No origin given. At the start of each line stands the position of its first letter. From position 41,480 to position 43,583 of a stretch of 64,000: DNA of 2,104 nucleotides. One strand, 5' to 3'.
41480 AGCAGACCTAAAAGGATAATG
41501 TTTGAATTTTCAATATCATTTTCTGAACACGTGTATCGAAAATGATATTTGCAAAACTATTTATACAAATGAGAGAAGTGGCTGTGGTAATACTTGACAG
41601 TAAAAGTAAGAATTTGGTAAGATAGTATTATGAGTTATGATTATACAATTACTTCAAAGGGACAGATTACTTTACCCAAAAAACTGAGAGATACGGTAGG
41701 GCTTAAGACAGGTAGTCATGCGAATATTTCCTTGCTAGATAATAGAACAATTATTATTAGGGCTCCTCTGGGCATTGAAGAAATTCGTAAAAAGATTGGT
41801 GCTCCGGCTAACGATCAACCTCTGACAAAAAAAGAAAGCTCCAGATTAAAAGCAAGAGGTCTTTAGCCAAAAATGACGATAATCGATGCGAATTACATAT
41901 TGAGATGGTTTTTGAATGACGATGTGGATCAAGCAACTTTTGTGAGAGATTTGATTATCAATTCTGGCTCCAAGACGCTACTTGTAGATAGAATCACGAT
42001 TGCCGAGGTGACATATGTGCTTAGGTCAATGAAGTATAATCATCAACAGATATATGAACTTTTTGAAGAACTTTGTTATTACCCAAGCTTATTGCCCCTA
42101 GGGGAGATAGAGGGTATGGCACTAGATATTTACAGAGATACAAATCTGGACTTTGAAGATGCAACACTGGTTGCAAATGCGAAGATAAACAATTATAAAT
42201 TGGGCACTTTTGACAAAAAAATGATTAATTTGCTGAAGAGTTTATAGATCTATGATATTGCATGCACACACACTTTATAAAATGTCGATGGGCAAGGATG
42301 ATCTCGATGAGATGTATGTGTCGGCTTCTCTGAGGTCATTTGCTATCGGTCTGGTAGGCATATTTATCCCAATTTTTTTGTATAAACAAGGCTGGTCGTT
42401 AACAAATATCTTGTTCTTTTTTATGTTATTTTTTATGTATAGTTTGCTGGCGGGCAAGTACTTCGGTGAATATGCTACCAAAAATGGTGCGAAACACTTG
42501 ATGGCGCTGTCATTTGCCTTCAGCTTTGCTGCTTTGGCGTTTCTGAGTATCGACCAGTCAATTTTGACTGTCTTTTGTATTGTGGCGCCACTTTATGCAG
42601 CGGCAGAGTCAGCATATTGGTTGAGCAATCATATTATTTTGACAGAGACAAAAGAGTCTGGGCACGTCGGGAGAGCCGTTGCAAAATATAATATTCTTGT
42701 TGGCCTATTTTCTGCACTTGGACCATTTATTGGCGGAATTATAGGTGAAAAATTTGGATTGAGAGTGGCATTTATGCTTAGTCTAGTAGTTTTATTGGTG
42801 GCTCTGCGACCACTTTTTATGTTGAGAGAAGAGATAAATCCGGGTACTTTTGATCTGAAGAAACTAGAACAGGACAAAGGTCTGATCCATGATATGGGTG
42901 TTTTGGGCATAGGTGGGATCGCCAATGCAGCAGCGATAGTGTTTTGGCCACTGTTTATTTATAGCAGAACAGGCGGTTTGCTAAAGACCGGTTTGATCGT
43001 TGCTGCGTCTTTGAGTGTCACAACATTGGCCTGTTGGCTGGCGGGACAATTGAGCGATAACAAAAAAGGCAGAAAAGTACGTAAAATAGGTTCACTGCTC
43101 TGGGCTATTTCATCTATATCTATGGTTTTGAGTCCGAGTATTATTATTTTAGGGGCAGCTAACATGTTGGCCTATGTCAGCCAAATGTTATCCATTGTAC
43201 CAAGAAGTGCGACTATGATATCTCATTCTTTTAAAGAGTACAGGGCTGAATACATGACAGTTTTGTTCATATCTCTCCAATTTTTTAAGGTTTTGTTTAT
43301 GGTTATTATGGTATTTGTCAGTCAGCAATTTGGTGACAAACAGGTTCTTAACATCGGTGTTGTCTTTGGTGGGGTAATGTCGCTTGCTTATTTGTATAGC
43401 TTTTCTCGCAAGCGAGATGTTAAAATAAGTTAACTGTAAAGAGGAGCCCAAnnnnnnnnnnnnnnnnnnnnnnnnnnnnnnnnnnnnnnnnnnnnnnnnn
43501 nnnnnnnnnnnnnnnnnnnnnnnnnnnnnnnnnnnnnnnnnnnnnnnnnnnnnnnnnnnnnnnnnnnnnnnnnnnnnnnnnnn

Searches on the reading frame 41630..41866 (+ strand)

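Call 3: search_protein_families(library=pfam, proteins=[window:41630-41866:+], max_evalue=0.1)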
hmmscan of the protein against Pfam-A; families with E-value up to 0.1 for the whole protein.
window:41630-41866:+ (78 aa): 1 family
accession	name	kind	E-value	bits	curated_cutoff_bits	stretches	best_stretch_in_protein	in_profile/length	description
PF04014.23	MazE_antitoxin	-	7.7e-08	32.6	24.7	1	6-44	3-41/48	Antidote-toxin recognition MazE, bacterial antitoxin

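Call 4: search_protein_families(library=ncbifam, proteins=[window:41630-41866:+], max_evalue=0.1)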
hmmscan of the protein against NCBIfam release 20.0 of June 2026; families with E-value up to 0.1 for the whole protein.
window:41630-41866:+ (78 aa): 5 families
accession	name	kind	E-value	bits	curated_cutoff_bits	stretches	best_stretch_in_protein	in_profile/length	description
TIGR01439.1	lp_hng_hel_AbrB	domain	6.2e-11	41.8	28.3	1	6-44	3-41/44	transcriptional regulator, AbrB family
NF040962.1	near_HgcAB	equivalog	4.2e-05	23.3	70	1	6-30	9-33/70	HgcAB-associated protein HgcC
NF006352.0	PRK08577.1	equivalog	0.015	15.3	140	1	7-32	9-34/136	hypothetical protein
NF050106.1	TA_MazE_antitoxin_Deino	equivalog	0.019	15.1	65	1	11-38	1-28/65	type II toxin-antitoxin system MazE family antitoxin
NF007429.0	PRK09974.1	equivalog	0.093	12.6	125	1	5-36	15-46/114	type II toxin-antitoxin system PrlF family antitoxin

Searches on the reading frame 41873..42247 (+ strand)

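Call 3: search_protein_families(library=pfam, proteins=[window:41873-42247:+], max_evalue=0.1)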
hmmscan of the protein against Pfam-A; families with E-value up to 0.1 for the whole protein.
window:41873-42247:+ (124 aa): 2 families
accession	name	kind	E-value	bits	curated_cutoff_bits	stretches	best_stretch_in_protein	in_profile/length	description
PF01850.27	PIN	-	5.7e-09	37.1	23.6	1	3-118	2-115/120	PIN domain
PF13470.12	PIN_3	-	0.0035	18.6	27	1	3-59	3-59/115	PIN domain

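Call 4: search_protein_families(library=ncbifam, proteins=[window:41873-42247:+], max_evalue=0.1)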
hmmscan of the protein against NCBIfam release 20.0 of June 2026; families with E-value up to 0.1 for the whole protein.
window:41873-42247:+ (124 aa): 1 family
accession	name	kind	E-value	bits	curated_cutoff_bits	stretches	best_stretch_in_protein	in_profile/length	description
TIGR01425.1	SRP54_euk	equivalog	0.074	11.9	576.25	1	60-122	280-341/428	signal recognition particle protein SRP54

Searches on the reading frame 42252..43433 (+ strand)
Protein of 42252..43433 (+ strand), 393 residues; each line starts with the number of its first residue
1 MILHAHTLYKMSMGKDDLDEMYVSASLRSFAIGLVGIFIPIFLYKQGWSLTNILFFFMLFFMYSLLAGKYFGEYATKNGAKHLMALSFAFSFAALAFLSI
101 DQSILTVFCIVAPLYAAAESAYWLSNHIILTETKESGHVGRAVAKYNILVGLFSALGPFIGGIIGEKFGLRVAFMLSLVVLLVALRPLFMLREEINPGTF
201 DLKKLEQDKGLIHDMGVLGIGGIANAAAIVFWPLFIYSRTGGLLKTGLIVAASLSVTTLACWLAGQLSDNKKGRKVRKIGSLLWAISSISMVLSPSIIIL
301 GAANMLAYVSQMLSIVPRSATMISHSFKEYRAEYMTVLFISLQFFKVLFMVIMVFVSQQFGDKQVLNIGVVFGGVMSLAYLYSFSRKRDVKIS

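Call 3: search_protein_families(library=pfam, proteins=[window:42252-43433:+], max_evalue=0.1)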
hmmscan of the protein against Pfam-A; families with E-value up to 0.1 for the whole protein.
window:42252-43433:+ (393 aa): 1 family
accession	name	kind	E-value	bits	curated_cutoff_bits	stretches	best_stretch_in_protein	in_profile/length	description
PF07690.21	MFS_1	-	7.4e-21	74.9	33.4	1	22-341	2-338/347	Major Facilitator Superfamily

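Call 4: search_protein_families(library=ncbifam, proteins=[window:42252-43433:+], max_evalue=0.1)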
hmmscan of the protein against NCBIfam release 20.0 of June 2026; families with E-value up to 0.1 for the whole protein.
window:42252-43433:+ (393 aa): 2 families
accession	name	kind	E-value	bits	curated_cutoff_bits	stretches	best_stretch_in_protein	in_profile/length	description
TIGR00881.1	2A0104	subfamily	0.00017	20.8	407.75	1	247-370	33-153/379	phosphoglycerate transporter protein PgtP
TIGR00880.1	2_A_01_02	superfamily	0.0021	18.2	131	1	62-190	9-136/141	multidrug resistance protein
